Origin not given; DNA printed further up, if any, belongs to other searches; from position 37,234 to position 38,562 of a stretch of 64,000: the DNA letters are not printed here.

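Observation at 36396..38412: SIR2-like plus DUF262 two-gene module as candidate defence cargo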

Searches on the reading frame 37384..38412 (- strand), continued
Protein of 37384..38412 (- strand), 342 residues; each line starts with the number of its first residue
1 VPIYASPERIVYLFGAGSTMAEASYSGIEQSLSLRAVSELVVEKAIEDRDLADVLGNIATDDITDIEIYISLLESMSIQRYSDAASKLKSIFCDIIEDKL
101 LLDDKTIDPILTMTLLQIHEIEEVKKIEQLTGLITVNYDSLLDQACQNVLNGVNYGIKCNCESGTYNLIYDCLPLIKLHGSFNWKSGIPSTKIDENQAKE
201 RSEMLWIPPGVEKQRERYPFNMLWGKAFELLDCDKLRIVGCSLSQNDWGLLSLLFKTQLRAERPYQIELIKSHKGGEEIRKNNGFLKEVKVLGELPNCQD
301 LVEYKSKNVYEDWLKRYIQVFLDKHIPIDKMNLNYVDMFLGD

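Call 22: search_protein_families(library=padloc, proteins=[L001:6023-7072:+, L008:5091-6227:+, L009:5127-6278:+, L008:4001-5089:+, L009:4001-5143:+, L008:2762-3985:+, L007:6066-7178:-], max_evalue=0.01)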
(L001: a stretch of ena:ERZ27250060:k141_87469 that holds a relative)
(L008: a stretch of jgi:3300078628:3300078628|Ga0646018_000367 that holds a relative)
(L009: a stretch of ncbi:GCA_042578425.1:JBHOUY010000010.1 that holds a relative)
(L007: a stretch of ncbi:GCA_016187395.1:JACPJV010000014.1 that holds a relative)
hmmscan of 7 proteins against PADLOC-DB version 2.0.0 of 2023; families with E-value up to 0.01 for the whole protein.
L001:6023-7072:+ (349 aa): 3 families
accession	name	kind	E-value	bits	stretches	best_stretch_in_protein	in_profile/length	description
PDLC03877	NsnA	-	8e-18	62.8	1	17-247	62-295/385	-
PDLC04027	PD-T4-2_A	-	3.4e-06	24.4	1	15-94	48-114/363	-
PDLC03418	REase_II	-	1.4e-05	22.4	1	17-136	31-138/372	Type II restriction enzyme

L008:5091-6227:+ (378 aa): 2 families
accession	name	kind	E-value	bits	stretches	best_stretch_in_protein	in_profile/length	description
PDLC03877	NsnA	-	9e-25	85.7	1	11-346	57-379/385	-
PDLC03418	REase_II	-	1.1e-07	29.4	1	23-196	36-183/372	Type II restriction enzyme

L009:5127-6278:+ (383 aa): 5 families
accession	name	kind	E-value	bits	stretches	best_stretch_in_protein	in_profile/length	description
PDLC03877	NsnA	-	2.2e-19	68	1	23-351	69-379/385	-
PDLC04027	PD-T4-2_A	-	1.6e-08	32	1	23-169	56-187/363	-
PDLC04709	PDC-M55C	-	1.5e-05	21.8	1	11-57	18-65/554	-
PDLC03418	REase_II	-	3.2e-05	21.2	1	23-83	36-95/372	Type II restriction enzyme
PDLC04151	HEC-05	-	9.1e-05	19.4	1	9-54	27-73/600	-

L008:4001-5089:+ (362 aa): 6 families
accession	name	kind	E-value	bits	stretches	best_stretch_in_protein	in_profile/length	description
PDLC04087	SIR2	-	3e-08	30.9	1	22-225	35-247/343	-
PDLC04094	SIR2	-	1.7e-05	22.2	1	4-189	25-220/399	-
PDLC02408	Aga_SIR2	-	1.7e-05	22.1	1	121-268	145-291/343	Class II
PDLC04082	SIR2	-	0.00015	18.7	1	145-224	168-247/345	-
PDLC02401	Aga_SIR2-PNTD1-PNTD2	-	0.0061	13.4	1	126-180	95-150/524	Class I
PDLC02419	Aga_SIR2-PNTD1-PNTD2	-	0.0072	13.1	0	126-178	122-175/558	Class I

L009:4001-5143:+ (380 aa): 11 families
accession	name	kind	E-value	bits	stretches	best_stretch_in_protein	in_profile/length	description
PDLC02408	Aga_SIR2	-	6.5e-09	33.3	1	93-263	112-281/343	Class II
PDLC02414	Aga_SIR2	-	2.6e-07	28.3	1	120-203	110-194/313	-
PDLC04082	SIR2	-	2.7e-07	27.8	1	164-258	181-276/345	-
PDLC04093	SIR2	-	6.8e-07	26.6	1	5-262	22-297/395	-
PDLC04087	SIR2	-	0.0001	19.3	1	130-230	131-248/343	-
PDLC02184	Dsr2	-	0.00016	17.9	1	133-195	120-178/1222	-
PDLC04096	SIR2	-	0.00023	18.7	1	133-232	24-138/230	-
PDLC04094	SIR2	-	0.00039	17.7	1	8-257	24-283/399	-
PDLC04081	SIR2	-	0.00058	17.1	1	154-253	175-281/345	-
PDLC04091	SIR2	-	0.0016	15.8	0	152-251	166-269/345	-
PDLC02419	Aga_SIR2-PNTD1-PNTD2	-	0.0069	13.2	0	132-185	121-176/558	Class I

L008:2762-3985:+ (407 aa): 36 families (the best 25 are shown)
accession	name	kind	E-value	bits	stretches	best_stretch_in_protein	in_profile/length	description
PDLC03224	MTase_II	-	2.9e-82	275.1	1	15-407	56-480/481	Type II methyltransferase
PDLC03322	MTase_II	-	6.5e-29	99.1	1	39-382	53-409/446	Type II methyltransferase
PDLC03239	MTase_II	-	4.2e-27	92.9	1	35-292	74-344/442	Type II methyltransferase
PDLC03362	MTase_II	-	7.2e-23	79.1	1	29-374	48-402/438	Type II methyltransferase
PDLC03306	MTase_II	-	6.9e-22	76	1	22-385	26-402/422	Type II methyltransferase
PDLC03369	MTase_II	-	2.3e-20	70.9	2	27-100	115-187/532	Type II methyltransferase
PDLC03389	MTase_II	-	2.7e-19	67.2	1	19-384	49-428/445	Type II methyltransferase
PDLC03364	MTase_II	-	2.2e-18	64.4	1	26-267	32-272/380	Type II methyltransferase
PDLC03249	MTase_II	-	5.8e-18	63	1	27-113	105-199/541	Type II methyltransferase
PDLC03377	MTase_II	-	7.4e-16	55.8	1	31-347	100-442/504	Type II methyltransferase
PDLC03353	MTase_II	-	9.4e-16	56.1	2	217-388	8-123/260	Type II methyltransferase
PDLC04134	mad2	-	4.4e-12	43.6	2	38-105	277-344/492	mads_2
PDLC03387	MTase_II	-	3.7e-09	34.2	1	36-93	218-274/289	Type II methyltransferase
PDLC03351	MTase_II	-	4.9e-09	33.8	1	41-87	136-181/348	Type II methyltransferase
PDLC03316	MTase_II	-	2.4e-08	31.4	1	55-86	336-367/390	Type II methyltransferase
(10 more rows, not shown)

L007:6066-7178:- (370 aa): 44 families (the best 25 are shown)
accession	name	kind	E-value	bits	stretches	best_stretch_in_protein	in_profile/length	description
PDLC03224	MTase_II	-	2.6e-63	212.6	1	2-366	83-479/481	Type II methyltransferase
PDLC03322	MTase_II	-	4.5e-24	83.1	1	5-331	55-399/446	Type II methyltransferase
PDLC03239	MTase_II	-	9.5e-19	65.4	1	5-252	84-344/442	Type II methyltransferase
PDLC03306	MTase_II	-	5.7e-18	63.1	1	13-348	54-405/422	Type II methyltransferase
PDLC03362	MTase_II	-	7e-18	62.7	1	15-335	72-403/438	Type II methyltransferase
PDLC03389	MTase_II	-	1.3e-17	61.6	1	15-340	83-424/445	Type II methyltransferase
PDLC04134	mad2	-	2.7e-16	57.5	2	4-89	283-364/492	mads_2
PDLC03369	MTase_II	-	4.7e-14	50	2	59-328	232-490/532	Type II methyltransferase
PDLC03353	MTase_II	-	3.4e-13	47.7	2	12-51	208-247/260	Type II methyltransferase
PDLC03249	MTase_II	-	2.8e-12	44.3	1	11-94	137-221/541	Type II methyltransferase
PDLC03364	MTase_II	-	5.1e-12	43.5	1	4-229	50-275/380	Type II methyltransferase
PDLC03360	MTase_II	-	5.8e-12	43.3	1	15-147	67-199/441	Type II methyltransferase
PDLC03377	MTase_II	-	6.5e-10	36.2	1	4-210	113-333/504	Type II methyltransferase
PDLC03387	MTase_II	-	9.9e-10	36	1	7-42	228-263/289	Type II methyltransferase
PDLC03380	MTase_II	-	5e-09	33.8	2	77-235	143-302/393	Type II methyltransferase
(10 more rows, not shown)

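Call 23: search_protein_families(library=ncbifam, proteins=[L001:6023-7072:+, L008:5091-6227:+, L009:4001-5143:+, window:37384-38412:-, L008:2762-3985:+], max_evalue=0.01)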
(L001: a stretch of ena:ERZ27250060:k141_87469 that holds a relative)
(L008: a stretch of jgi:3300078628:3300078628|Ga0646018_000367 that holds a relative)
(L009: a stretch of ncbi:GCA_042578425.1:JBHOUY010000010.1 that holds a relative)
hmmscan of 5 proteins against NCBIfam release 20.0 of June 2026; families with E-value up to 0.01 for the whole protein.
L001:6023-7072:+ (349 aa): 0 families

L008:5091-6227:+ (378 aa): 0 families

L009:4001-5143:+ (380 aa): 1 family
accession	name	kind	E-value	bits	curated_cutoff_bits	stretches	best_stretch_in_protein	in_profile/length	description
NF041819.1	Dsr2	equivalog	0.00049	18.2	1400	1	132-195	114-173/1215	anti-phage defense-associated sirtuin Dsr2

window:37384-38412:- (342 aa): 1 family
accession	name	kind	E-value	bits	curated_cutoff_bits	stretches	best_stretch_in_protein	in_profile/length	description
NF041819.1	Dsr2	equivalog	0.0012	16.9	1400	1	133-184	116-163/1215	anti-phage defense-associated sirtuin Dsr2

L008:2762-3985:+ (407 aa): 7 families
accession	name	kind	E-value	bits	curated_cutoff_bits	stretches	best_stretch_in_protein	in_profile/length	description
TIGR01177.1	TIGR01177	hypoth_equivalog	8.7e-07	28.6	316.55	1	43-83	173-213/330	TIGR01177 family methyltransferase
NF011529.0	PRK14968.1-3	equivalog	1.2e-06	28.1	162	0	209-329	74-192/198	putative methyltransferase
TIGR00537.1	hemK_rel_arch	hypoth_equivalog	4.4e-05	23.2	87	0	212-265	61-114/179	HemK2/MTQ2 family protein methyltransferase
NF040721.1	Trm14_Arch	equivalog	5.6e-05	22.4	280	0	40-68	179-207/370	tRNA (guanine(6)-N2)-methyltransferase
TIGR03534.1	RF_mod_PrmC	equivalog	0.00077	19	199.1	0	206-249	125-171/253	peptide chain release factor N(5)-glutamine methyltransferase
NF045667.1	MTase_DVU1556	equivalog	0.002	17.6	155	1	40-84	10-55/213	DVU_1556 family methyltransferase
NF043040.1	corrin_prot_MT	hypoth_equivalog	0.0067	15.9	180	0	51-99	40-88/216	corrinoid protein-associated methyltransferase CpaM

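Call 25: find_related_loci(query=A1, collection=genome_contigs, flank=6000)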
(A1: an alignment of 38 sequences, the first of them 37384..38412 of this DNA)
Query A1 (342 aa) in genome_contigs; peptide patterns used: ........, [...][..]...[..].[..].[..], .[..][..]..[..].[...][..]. (x = any residue, [..] = any of these).
294 stretches matched a pattern; 124 encode a relative of the query (tblastn E <= 1e-3); the best 80 are kept; 80 distinct loci.
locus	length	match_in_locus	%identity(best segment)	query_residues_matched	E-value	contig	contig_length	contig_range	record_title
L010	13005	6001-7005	52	7-341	3e-116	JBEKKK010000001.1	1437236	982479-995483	MAG: Candidatus Bathyarchaeia archaeon isolate SPRUCE 345 SPRUCE_345_1, whole genome shotgun sequence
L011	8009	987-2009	49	4-342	3e-106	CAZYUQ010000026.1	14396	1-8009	MAG TPA_asm: uncultured Candidatus Bathyarchaeia archaeon isolate SRP323688_co1_147 genome assembly, contig: NODE_6608_l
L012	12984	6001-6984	42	7-321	2e-74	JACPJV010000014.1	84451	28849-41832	MAG: Candidatus Aenigmatarchaeota archaeon isolate NC_groundwater_477_Ag_S-0.1um_46_11 S35_SO-1_scaffold_180126, whole g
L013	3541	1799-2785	42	7-321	1e-73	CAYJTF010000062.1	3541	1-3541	MAG TPA_asm: uncultured archaeon isolate ERP125453_co1_357 genome assembly, contig: NODE_37895_length_3541_cov_5.135112,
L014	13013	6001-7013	53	4-342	2e-89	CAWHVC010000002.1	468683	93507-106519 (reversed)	MAG: Candidatus Bathyarchaeota archaeon isolate MFD02416.bin.1.252 genome assembly, contig: contig_57400, whole genome s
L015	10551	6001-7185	35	9-341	8e-62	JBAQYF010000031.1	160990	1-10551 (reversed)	MAG: Candidatus Altiarchaeia archaeon isolate MFD12011_ilm_asm_bin5 k127_55036, whole genome shotgun sequence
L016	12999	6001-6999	36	3-341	3e-60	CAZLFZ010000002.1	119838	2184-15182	MAG TPA_asm: uncultured archaeon isolate binchicken_co262_246 genome assembly, contig: NODE_76_length_119838_cov_12.3945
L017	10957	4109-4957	41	10-287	2e-58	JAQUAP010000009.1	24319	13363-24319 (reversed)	MAG: Candidatus Omnitrophota bacterium isolate STC_87 NODE_4283_length_24319_cov_3.494792_Sandtown_C, whole genome shotg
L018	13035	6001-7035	35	8-329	2e-57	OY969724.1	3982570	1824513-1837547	MAG: uncultured candidate division Zixibacteria bacterium isolate MFD02416.bin.2.48 genome assembly, chromosome: 1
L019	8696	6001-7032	37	7-332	9e-57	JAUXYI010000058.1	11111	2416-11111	MAG: Thermodesulfovibrionia bacterium isolate C18_concoct.bin.153 C18_k141_417414, whole genome shotgun sequence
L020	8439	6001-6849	37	3-286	5e-54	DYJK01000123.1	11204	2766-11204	MAG TPA_asm: Melioribacter roseus isolate FI88_2_36_12 Afr_mines_FI88_1951_length_11204_cov_4_328729, whole genome shotg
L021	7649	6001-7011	35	6-319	7e-53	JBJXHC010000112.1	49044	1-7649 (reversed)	MAG: Bacteroidota bacterium isolate F1F2.bin.124 k127_4957899, whole genome shotgun sequence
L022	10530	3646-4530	36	6-296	3e-52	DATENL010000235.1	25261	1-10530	MAG TPA_asm: Thermoleophilaceae bacterium isolate SMAG_U8968 k141_710994, whole genome shotgun sequence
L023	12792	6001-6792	38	9-270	3e-51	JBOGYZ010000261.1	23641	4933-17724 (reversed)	MAG: Solirubrobacterales bacterium isolate H1-B2_concoct.bin.13_sub k127_9612, whole genome shotgun sequence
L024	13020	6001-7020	36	5-324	2e-50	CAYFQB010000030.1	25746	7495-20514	MAG TPA_asm: uncultured Nitrospiraceae bacterium isolate ERP108616_co1_118 genome assembly, contig: k119_852562, whole g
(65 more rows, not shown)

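Call 33: find_encoding_contigs(protein=P0001, flank=10000, max_places=4)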
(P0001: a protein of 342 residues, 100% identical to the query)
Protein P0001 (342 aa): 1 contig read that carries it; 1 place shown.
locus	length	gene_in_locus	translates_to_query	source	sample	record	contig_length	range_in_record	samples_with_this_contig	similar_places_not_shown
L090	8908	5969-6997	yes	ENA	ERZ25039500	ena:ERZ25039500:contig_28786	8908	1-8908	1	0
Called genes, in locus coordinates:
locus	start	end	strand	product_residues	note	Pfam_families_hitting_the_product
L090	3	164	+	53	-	?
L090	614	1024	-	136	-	-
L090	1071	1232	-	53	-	-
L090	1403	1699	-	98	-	PF13360:PQQ_2 (weak)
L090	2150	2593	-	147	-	-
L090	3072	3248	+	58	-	-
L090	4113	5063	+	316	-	PF01555:N6_N4_Mtase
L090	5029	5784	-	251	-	PF15515:MvaI_BcnI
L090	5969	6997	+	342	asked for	-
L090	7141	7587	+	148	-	PF03235:GmrSD_N (weak)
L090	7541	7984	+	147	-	-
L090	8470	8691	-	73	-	-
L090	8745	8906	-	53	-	?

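Call 48: predict_structure(alignment_id=A1)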
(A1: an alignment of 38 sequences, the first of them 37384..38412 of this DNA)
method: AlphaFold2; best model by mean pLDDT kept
length: 342 residues; sequences in the alignment: 38
mean_pLDDT: 87.2   pTM: 0.89
mean pLDDT of the five models: 87.2, 87.1, 86.2, 84.7, 81.5
residues with pLDDT >= 90: 190; 70-90: 106; 50-70: 44; < 50: 2
segments of 3 or more residues with pLDDT < 50: none
pLDDT, mean of each block of 10 residues (from residue 1): 76 96 93 87 87 73 77 83 87 91 94 98 96 93 96 90 84 88 66 65 66 63 90 97 82 93 95 96 96 95 91 96 91 93 74
secondary structure, 60 per line:
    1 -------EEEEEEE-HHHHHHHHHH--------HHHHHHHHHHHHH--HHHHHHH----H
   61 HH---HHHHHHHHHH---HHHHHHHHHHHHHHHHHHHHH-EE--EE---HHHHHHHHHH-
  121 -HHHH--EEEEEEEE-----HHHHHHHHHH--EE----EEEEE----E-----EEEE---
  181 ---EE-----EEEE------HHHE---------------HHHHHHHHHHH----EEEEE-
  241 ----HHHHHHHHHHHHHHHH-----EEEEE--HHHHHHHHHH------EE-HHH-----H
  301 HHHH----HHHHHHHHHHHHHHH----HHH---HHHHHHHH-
elements in order: E8-14 H16-25 H34-46 H49-55 H66-75 H79-99 H110-119 H122-125 E128-135 H141-150 E159-163 E174-177 E191-194 H220-230 E235-239 H245-260 E266-270 H273-282 H300-304 H309-323 H334-341

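Call 51: fold_search(model_id=the predicted structure, library=pdb)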
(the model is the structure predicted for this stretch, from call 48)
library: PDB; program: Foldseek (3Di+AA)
matches with E <= 10: 776; with E <= 0.001: 39
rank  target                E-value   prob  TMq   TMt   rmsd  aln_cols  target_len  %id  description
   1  8wld_H                1.3e-09  1.00  0.56  0.56   5.8       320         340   16  Cryo-EM structure of SIR2/HerA antiphage complex (released 2024-09-11)
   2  8wld_K                6.1e-09  1.00  0.54  0.55   5.9       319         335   16  Cryo-EM structure of SIR2/HerA antiphage complex (released 2024-09-11)
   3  8wld_J                6.5e-09  1.00  0.56  0.57   6.8       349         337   17  Cryo-EM structure of SIR2/HerA antiphage complex (released 2024-09-11)
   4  8wld_P                1.8e-08  1.00  0.53  0.53   6.9       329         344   16  Cryo-EM structure of SIR2/HerA antiphage complex (released 2024-09-11)
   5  8yhx_I                3.5e-08  1.00  0.44  0.36  13.2       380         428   14  Cryo-EM structure of the trimeric HerA (released 2024-11-06)
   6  8yhx_R                3.9e-08  1.00  0.53  0.47   8.4       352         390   15  Cryo-EM structure of the trimeric HerA (released 2024-11-06)
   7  8wld_Q                5.2e-08  1.00  0.53  0.53   7.4       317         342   16  Cryo-EM structure of SIR2/HerA antiphage complex (released 2024-09-11)
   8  8sub_G                5.2e-08  1.00  0.52  0.47   9.6       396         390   13  E. coli SIR2-HerA complex (dodecamer SIR2 pentamer HerA) (released 2023-12-27)
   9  8uae_B                6.1e-08  1.00  0.53  0.48   7.5       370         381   14  E. coli Sir2_HerA complex (12:6) with ATPgamaS (released 2023-12-27)
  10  8sub_I                6.5e-08  1.00  0.52  0.46   9.8       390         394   15  E. coli SIR2-HerA complex (dodecamer SIR2 pentamer HerA) (released 2023-12-27)
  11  8sub_J                8.5e-08  1.00  0.53  0.47  10.5       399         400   13  E. coli SIR2-HerA complex (dodecamer SIR2 pentamer HerA) (released 2023-12-27)
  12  8sub_K                8.5e-08  1.00  0.50  0.44  10.3       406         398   14  E. coli SIR2-HerA complex (dodecamer SIR2 pentamer HerA) (released 2023-12-27)
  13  8w9l_A                9.6e-08  1.00  0.52  0.49   6.9       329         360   16  Cryo-EM structure of PsSIR2 (released 2024-09-11)
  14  8suw_B                9.6e-08  1.00  0.52  0.46  10.2       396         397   13  E. coli SIR2-HerA complex (dodecamer SIR2 bound 4 protomers of HerA) (released 2024-03-27)
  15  8sub_E                1.4e-07  1.00  0.50  0.44   7.8       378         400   14  E. coli SIR2-HerA complex (dodecamer SIR2 pentamer HerA) (released 2023-12-27)
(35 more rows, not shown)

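Call 53: search_dna_similar(query=window:37384-38412:-, collection=plasmids, mode=protein, max_evalue=0.00001, max_rows=15)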
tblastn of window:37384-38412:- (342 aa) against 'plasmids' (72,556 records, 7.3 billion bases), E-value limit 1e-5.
No match.

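Call 54: search_dna_similar(query=window:37384-38412:-, collection=phages, mode=protein, max_evalue=0.00001, max_rows=15)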
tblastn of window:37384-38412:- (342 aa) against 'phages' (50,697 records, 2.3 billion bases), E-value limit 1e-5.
No match.

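Call 63: find_related_loci(query=A1, collection=viral_contigs, flank=6000)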
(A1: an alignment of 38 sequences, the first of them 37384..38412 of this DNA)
Query A1 (342 aa) in viral_contigs; peptide patterns used: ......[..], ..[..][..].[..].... (x = any residue, [..] = any of these).
21 stretches matched a pattern, but none encodes a relative of the query by tblastn (E <= 1e-3).

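Call 69: search_protein_representatives(protein=window:37384-38412:-)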
Query: 342 residues. Proteins with E-value up to 0.001 (for the whole library): 305; up to 1e-10: 209; up to 1e-30: 115. The best 150 are listed.
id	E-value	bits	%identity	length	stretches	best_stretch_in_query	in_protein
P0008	3.2e-120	417.7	58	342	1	8-341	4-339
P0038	1.5e-92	326.7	67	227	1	76-295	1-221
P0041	3.9e-83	295.8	49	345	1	7-309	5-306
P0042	2.6e-80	286.5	55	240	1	7-244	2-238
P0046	2.7e-69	250.3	44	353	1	6-321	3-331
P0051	1.1e-63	231.8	59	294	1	163-338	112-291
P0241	1.0e-61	225.3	39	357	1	1-320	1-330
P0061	4.5e-60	219.9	41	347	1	6-318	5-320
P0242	5.1e-60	219.8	49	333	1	64-296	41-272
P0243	5.7e-60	219.6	43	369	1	9-309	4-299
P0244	6.9e-60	219.3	42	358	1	10-309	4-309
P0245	9.2e-59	215.6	39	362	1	8-306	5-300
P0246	8.3e-56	205.9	37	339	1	7-338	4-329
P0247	1.6e-54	201.7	40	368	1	9-297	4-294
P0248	6.1e-52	193.2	38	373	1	7-299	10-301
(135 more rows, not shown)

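Call 77: search_protein_families(library=pfam, alignment_id=A3, max_evalue=0.001)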
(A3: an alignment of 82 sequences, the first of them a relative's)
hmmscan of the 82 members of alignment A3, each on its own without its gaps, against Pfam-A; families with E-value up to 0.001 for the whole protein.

A. member 1, L001:4163-4930:- (255 aa): 3 families
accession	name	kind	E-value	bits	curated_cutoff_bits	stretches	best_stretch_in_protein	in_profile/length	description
PF01844.29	HNH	-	3.8e-09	37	21.4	1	210-252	1-46/47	HNH endonuclease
PF02182.23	SAD_SRA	-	2.4e-08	34.3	30.7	1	28-175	7-143/148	SAD/SRA domain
PF14279.12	HNH_5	-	2.6e-08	34.1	27.5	1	210-254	1-47/56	HNH endonuclease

B. families by the number of members that match (of 82 scanned): 84 families (the first 25 are shown)
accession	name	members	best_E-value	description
PF01555.25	N6_N4_Mtase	42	4.4e-43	DNA methylase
PF01170.24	UPF0020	24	4.8e-08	RMKL-like, methyltransferase domain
PF02086.21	MethyltransfD12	18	2.6e-11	D12 class N6 adenine-specific DNA methyltransferase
PF08241.18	Methyltransf_11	9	6.5e-08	Methyltransferase domain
PF13847.12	Methyltransf_31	8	7.8e-06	Methyltransferase domain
PF13649.12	Methyltransf_25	7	1.3e-06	Methyltransferase domain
PF04555.19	XhoI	6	1.7e-79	Restriction endonuclease XhoI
PF02384.22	N6_Mtase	3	1.5e-11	N-6 DNA Methylase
PF07669.17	Eco57I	2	3.7e-11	Eco57I restriction-modification methylase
PF13671.12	AAA_33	2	0.00018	AAA domain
PF09194.16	Endonuc-BsobI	1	9e-152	Restriction endonuclease BsobI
PF02867.20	Ribonuc_red_lgC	1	2.5e-134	Ribonucleotide reductase, barrel domain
PF18135.7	Type_ISP_C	1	1e-86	Type ISP C-terminal specificity domain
PF00118.29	Cpn60_TCP1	1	5.6e-80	TCP-1/cpn60 chaperonin family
PF00208.27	ELFV_dehydrog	1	9.2e-78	Glutamate/Leucine/Phenylalanine/Valine dehydrogenase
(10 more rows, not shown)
